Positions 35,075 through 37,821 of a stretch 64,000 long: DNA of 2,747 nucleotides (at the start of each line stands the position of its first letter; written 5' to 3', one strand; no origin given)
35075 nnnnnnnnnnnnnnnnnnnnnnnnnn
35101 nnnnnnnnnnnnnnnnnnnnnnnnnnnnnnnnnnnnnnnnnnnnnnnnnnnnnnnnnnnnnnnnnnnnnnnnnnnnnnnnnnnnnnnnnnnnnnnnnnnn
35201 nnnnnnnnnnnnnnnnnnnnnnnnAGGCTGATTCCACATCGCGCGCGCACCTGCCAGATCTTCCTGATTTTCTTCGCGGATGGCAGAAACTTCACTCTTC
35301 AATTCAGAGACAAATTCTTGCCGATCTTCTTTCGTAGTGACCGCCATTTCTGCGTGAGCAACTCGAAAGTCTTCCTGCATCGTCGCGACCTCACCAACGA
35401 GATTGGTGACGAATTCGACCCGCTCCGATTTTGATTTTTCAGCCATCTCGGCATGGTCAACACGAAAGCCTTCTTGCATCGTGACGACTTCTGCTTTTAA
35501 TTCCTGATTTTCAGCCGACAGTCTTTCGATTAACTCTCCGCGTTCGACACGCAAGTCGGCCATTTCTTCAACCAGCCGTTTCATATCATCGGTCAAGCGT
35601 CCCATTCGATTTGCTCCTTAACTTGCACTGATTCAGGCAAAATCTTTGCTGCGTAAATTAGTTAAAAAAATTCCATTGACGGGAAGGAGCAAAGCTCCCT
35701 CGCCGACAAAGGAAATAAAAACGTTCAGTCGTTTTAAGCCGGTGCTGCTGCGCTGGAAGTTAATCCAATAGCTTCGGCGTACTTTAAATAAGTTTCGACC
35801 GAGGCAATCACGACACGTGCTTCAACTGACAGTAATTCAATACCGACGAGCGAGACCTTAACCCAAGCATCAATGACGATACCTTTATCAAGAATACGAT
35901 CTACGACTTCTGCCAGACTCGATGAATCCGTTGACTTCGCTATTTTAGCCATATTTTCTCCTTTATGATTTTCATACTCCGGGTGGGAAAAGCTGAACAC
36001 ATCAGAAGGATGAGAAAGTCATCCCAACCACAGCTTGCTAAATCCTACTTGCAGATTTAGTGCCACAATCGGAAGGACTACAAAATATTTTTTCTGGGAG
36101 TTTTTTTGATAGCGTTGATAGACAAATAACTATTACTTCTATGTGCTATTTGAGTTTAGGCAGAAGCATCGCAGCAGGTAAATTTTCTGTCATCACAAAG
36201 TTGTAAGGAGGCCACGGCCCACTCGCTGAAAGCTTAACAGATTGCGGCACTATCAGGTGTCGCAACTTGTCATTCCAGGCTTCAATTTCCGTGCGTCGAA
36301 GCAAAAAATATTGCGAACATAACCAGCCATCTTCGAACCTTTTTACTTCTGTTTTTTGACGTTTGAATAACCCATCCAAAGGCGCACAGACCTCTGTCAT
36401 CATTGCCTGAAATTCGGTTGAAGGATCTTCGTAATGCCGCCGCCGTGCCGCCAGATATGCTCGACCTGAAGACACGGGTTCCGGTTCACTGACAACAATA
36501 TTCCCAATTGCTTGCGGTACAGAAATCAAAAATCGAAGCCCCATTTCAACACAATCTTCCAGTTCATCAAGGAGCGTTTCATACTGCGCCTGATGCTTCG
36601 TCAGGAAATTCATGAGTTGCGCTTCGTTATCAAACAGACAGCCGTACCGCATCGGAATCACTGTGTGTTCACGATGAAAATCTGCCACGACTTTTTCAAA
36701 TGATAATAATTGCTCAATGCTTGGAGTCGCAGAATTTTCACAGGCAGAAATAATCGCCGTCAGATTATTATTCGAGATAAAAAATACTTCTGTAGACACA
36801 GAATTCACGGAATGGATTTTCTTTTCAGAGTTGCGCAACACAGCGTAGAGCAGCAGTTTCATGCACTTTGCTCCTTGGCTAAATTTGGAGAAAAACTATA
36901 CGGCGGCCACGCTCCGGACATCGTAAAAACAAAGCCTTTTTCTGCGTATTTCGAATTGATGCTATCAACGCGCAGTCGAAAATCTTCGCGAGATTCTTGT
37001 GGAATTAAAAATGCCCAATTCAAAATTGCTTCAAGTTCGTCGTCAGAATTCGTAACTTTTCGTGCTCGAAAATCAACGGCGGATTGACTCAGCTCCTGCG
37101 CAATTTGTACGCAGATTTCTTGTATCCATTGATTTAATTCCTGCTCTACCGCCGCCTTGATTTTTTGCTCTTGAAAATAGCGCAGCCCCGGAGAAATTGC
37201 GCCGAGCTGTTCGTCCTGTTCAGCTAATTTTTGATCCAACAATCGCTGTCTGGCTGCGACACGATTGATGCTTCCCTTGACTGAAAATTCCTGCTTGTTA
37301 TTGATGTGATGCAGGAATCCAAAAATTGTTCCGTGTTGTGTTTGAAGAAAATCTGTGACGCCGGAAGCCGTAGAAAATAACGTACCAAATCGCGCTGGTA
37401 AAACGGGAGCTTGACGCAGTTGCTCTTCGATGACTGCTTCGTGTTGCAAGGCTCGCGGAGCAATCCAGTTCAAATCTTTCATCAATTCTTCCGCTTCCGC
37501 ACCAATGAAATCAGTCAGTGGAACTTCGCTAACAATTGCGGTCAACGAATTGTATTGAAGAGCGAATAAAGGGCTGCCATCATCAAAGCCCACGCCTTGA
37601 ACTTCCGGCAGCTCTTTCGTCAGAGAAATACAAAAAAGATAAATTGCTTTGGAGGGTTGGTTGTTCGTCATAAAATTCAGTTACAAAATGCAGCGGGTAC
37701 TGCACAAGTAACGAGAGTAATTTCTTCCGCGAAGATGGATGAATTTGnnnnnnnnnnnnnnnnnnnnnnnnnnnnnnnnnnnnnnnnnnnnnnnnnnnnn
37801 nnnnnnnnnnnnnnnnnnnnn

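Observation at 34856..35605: GvpC-like protein with 33-residue repeats outside cyanobacteria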

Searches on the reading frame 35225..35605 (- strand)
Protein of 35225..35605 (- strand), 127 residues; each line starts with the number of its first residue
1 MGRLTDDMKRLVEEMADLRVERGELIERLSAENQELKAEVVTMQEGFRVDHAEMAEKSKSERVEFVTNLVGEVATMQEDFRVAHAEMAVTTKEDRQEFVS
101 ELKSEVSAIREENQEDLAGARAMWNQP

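Call 25: search_protein_representatives(alignment_id=A2)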
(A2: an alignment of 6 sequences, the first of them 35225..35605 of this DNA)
Query: 6 sequences, 167 profile positions. Proteins with E-value up to 0.001 (for the whole library): 908; up to 1e-10: 340; up to 1e-30: 44. The best 150 are listed.
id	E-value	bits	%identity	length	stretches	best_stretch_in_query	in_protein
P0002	1.7e-105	366.9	-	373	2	1-140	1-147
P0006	5.5e-69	248.1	-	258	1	1-167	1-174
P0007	1.2e-66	240.4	-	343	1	1-166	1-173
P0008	5.1e-55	202.7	-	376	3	1-112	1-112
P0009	2.6e-53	197.1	-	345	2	1-112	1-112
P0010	3.3e-51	190.3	-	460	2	1-138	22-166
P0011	1.3e-50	188.4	-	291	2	35-166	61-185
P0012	1.7e-49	184.7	-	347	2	1-112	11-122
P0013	2.7e-49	184.1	-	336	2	1-113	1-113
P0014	2.5e-47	177.7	-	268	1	1-166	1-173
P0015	3.6e-45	170.6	-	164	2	1-101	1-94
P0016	1.9e-44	168.2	-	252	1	1-167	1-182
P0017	3.3e-44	167.5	-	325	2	35-166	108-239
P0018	6.6e-42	160.0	-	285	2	1-114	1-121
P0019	7.3e-42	159.9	-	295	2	35-165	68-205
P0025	2.2e-37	145.3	-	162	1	1-166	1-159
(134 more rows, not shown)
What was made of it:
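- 34856..35605 (-): The whole GvpC-type gene (249 aa plus stop). Family profile search (call 25).
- On Serratia-type GvpC family (uncurated; the family defined here): Profile search (call 25).
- The family is large: 908 cluster representatives at E<=1e-3 and 340 at E<=1e-10 (call 25).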

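Call 30: find_related_loci(query=A2, collection=genome_contigs, flank=6000)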
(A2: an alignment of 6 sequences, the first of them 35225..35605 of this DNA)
Query A2 (127 aa) in genome_contigs; peptide patterns used: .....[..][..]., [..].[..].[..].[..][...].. (x = any residue, [..] = any of these).
139 stretches matched a pattern; 47 encode a relative of the query (tblastn E <= 1e-3); 47 distinct loci.
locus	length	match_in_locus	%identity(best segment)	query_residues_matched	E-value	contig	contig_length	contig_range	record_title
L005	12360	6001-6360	43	1-127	2e-25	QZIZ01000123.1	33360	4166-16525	MAG: Deltaproteobacteria bacterium isolate SURF_52 Ga0104751_1001961, whole genome shotgun sequence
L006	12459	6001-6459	38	1-127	7e-24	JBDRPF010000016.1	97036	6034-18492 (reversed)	MAG: Pseudomonadota bacterium isolate MEGAHIT-group-2.103 k141_1084936, whole genome shotgun sequence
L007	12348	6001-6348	41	1-116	1e-23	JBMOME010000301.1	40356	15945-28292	MAG: Thermodesulfobacteriota bacterium isolate Betzabe_MAG042 MAG042_301, whole genome shotgun sequence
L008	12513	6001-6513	35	1-124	1e-23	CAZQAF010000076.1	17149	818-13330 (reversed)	MAG TPA_asm: uncultured Desulfobacteraceae bacterium isolate binchicken_co224_214 genome assembly, contig: NODE_3115_len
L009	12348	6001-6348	41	1-116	5e-23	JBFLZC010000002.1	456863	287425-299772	MAG: Thermodesulfobacteriota bacterium isolate MAG101 MAG101_2, whole genome shotgun sequence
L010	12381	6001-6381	41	1-127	3e-22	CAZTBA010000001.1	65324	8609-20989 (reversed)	MAG TPA_asm: uncultured bacterium isolate SRP323688_co1_241 genome assembly, contig: NODE_855_length_65324_cov_15.776218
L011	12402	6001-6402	40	1-127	7e-22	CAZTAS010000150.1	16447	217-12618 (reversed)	MAG TPA_asm: uncultured Thermodesulfobacteriota bacterium isolate SRP323688_co1_150 genome assembly, contig: NODE_5668_l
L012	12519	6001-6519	35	1-126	3e-21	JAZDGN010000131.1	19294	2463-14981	MAG: Pseudomonadota bacterium isolate MEGAHIT-group-0.269 k141_16846562, whole genome shotgun sequence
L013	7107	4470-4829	40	1-127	4e-21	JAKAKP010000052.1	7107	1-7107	MAG: Deltaproteobacteria bacterium isolate WY4.bin79 NODE_13945_length_7107_cov_2.152292, whole genome shotgun sequence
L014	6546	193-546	39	1-127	5e-21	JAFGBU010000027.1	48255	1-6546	MAG: Desulfovibrionaceae bacterium isolate Zod_Metabat.1050 k87_4058059, whole genome shotgun sequence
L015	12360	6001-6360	38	1-127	1e-19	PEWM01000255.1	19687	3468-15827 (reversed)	MAG: Deltaproteobacteria bacterium CG07_land_8_20_14_0_80_60_11 CG07_land_8_20_14_0.80_scaffold_1089_c, whole genome sho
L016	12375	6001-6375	40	1-118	3e-19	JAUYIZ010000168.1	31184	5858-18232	MAG: Desulfobacterales bacterium isolate C24_metabat.bin.116_sub C24_k141_482316, whole genome shotgun sequence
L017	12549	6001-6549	33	1-124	3e-19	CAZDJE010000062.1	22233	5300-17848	MAG TPA_asm: uncultured Desulfocapsa sp. isolate binchicken_co47_151 genome assembly, contig: NODE_1537_length_22233_cov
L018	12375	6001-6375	42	1-118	4e-19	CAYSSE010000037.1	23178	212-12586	MAG TPA_asm: uncultured Desulfocicer sp. isolate binchicken_co47_124 genome assembly, contig: NODE_1442_length_23178_cov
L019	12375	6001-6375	38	1-118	7e-19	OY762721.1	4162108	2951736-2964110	MAG: Desulfatiglandales bacterium isolate 7b555824-8626-4373-9f6d-e46e1e23d1ce genome assembly, chromosome: 1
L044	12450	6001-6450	24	1-124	1e-7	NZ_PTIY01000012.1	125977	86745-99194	Methylobacter tundripaludum strain OWC-G53F Ga0139037_112, whole genome shotgun sequence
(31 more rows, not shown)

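Call 47: search_dna_similar(query=window:35225-35605:-, collection=plasmids, mode=protein, max_evalue=0.01, max_rows=20)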
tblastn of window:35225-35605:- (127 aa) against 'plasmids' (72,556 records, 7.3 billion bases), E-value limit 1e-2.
No match.
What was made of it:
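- Tried and rejected: tblastn of the N-terminal 127 aa against the plasmid collection found nothing (call 47).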

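Call 67: search_protein_families(library=ncbifam, proteins=[L044:6001-6495:+, P0025], max_evalue=0.1)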
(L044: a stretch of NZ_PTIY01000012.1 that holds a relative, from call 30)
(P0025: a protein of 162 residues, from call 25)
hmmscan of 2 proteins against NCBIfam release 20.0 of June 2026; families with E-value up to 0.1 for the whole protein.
L044:6001-6495:+ (164 aa): 0 families

P0025 (162 aa): 2 families
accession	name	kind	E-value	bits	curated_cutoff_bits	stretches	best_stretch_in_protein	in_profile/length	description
NF033916.0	antiphage_ZorA_3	subfamily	0.0099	14.8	250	1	19-148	294-419/509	anti-phage ZorAB system protein ZorA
NF011925.1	PRK15396.1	subfamily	0.075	13.3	108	0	64-92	39-67/78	major outer membrane lipoprotein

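Call 68: search_protein_families(library=pfam, proteins=[L044:6001-6495:+], max_evalue=0.1)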
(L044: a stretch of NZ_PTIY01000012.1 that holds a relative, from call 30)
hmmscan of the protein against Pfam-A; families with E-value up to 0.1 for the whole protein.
L044:6001-6495:+ (164 aa): 1 family
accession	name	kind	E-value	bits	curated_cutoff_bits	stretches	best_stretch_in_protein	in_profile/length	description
PF12982.12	DUF3866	-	0.044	13.5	25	1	38-93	260-313/318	Protein of unknown function (DUF3866)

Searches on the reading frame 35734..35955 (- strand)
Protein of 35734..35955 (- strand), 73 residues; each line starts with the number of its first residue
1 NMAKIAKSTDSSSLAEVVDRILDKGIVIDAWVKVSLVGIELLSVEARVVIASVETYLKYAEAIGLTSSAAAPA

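Call 3: search_protein_families(library=pfam, proteins=[window:35734-35955:-], max_evalue=1)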
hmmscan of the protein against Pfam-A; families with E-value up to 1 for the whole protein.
window:35734-35955:- (73 aa): 1 family
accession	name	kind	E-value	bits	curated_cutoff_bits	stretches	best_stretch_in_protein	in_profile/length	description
PF00741.23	Gas_vesicle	-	3.6e-17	62.7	25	1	13-51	1-39/39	Gas vesicle protein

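Call 4: search_protein_families(library=ncbifam, proteins=[window:35734-35955:-], max_evalue=1)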
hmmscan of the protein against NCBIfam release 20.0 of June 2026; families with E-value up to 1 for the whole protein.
window:35734-35955:- (73 aa): 5 families
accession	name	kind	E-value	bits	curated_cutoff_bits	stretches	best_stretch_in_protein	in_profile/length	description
NF006874.0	PRK09371.1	subfamily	3.7e-39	132.6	100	1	4-72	2-70/71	gas vesicle structural protein GvpA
NF046092.1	halo_gas_GvpA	exception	1.4e-29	102.1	112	1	10-69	2-61/64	gas vesicle protein GvpA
NF006872.0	PRK09368.1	subfamily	9.2e-27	93.9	151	1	5-63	8-66/143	gas vesicle structural protein GvpA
NF046090.2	halo_gas_GvpJ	exception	6.3e-13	48.6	125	1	10-60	4-54/73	gas vesicle protein GvpJ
NF046091.2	halo_gas_GvpM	exception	4.7e-07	29.4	109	1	9-59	6-56/67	gas vesicle protein GvpM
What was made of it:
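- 35734..35952 (-): gvpA, the major gas-vesicle shell protein (72 aa). Its helix alpha2 motif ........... is identical to that of Nostoc GvpA. NF006874 E=3.7e-39 and PF00741 E=3.6e-17 (calls 3, 4).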

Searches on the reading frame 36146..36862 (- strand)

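Call 3: search_protein_families(library=pfam, proteins=[window:36146-36862:-], max_evalue=1)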
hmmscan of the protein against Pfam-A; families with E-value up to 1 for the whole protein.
window:36146-36862:- (238 aa): 1 family
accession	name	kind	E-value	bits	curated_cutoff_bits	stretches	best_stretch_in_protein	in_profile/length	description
PF06386.16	GvpL_GvpF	-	3.4e-30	106.3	23.6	1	4-223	3-244/245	Gas vesicle synthesis protein GvpL/GvpF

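Call 4: search_protein_families(library=ncbifam, proteins=[window:36146-36862:-], max_evalue=1)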
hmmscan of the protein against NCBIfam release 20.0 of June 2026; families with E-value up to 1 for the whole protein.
window:36146-36862:- (238 aa): 1 family
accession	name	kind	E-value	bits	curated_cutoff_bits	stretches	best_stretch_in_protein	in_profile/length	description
NF045778.1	gas_vesic_GvpL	equivalog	3.2e-08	33.6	200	1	9-223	9-256/260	gas vesicle protein GvpL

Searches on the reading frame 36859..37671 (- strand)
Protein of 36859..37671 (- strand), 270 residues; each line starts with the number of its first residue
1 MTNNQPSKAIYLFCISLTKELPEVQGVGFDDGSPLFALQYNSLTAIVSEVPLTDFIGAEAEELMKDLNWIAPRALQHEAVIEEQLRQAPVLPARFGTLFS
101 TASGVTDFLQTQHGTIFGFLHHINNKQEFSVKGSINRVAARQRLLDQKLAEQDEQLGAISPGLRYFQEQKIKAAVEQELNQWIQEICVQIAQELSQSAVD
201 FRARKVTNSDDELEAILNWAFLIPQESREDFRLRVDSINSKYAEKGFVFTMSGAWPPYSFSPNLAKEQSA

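Call 3: search_protein_families(library=pfam, proteins=[window:36859-37671:-], max_evalue=1)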
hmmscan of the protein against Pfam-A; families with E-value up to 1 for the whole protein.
window:36859-37671:- (270 aa): 2 families
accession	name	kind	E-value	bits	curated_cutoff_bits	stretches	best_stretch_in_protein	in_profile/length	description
PF06386.16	GvpL_GvpF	-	2.3e-51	175.7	23.6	1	9-261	1-244/245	Gas vesicle synthesis protein GvpL/GvpF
PF24937.1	DUF7754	-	0.18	12.3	27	1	168-192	7-31/65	Domain of unknown function (DUF7754)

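Call 4: search_protein_families(library=ncbifam, proteins=[window:36859-37671:-], max_evalue=1)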
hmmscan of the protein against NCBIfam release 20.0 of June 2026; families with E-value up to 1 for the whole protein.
window:36859-37671:- (270 aa): 2 families
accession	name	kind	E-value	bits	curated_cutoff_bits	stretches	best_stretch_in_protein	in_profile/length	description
NF045778.1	gas_vesic_GvpL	equivalog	1.5e-17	64.2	200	1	10-264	3-259/260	gas vesicle protein GvpL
NF052351.1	GasVProtGvpFCyan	equivalog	1.2e-11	44.8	350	1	74-245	40-210/227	gas vesicle protein GvpF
